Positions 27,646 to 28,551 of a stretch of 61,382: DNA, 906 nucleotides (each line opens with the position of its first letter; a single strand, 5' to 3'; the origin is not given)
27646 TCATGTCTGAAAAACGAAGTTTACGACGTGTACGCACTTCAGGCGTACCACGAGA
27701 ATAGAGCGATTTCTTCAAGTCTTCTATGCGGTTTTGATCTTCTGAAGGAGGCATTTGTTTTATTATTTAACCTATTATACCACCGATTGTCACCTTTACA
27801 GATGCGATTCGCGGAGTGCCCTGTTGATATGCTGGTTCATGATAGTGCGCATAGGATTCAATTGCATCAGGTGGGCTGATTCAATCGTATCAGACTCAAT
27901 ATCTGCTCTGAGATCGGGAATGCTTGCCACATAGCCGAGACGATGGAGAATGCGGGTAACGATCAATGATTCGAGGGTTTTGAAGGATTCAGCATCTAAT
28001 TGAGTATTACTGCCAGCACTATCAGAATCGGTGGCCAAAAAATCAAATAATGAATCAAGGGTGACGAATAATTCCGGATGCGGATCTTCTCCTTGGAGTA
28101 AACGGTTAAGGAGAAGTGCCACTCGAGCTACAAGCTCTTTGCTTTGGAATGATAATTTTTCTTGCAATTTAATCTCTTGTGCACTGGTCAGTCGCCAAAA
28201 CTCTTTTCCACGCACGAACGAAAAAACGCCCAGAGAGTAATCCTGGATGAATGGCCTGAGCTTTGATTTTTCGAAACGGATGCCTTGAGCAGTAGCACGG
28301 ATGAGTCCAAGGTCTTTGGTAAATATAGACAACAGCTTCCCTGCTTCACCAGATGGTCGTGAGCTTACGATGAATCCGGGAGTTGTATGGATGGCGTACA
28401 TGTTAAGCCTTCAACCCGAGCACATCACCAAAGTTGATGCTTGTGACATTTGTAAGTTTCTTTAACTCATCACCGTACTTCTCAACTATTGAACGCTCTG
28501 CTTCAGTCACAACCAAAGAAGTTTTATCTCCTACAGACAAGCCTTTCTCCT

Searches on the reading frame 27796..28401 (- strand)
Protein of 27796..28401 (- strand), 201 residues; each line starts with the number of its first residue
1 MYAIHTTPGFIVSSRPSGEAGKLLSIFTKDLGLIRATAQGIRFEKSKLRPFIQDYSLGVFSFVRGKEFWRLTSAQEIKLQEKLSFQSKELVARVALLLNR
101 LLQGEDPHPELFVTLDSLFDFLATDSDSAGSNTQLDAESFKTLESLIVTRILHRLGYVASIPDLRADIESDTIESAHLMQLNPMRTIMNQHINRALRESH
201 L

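Call 44: search_protein_families(library=pfam, proteins=[window:27796-28401:-], max_evalue=0.01)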
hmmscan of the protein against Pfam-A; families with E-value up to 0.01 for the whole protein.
window:27796-28401:- (201 aa): 1 family
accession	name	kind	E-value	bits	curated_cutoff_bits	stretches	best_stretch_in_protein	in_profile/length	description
PF11967.14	RecO_N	-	1.2e-10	41.7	27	1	4-77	3-77/80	Recombination protein O N terminal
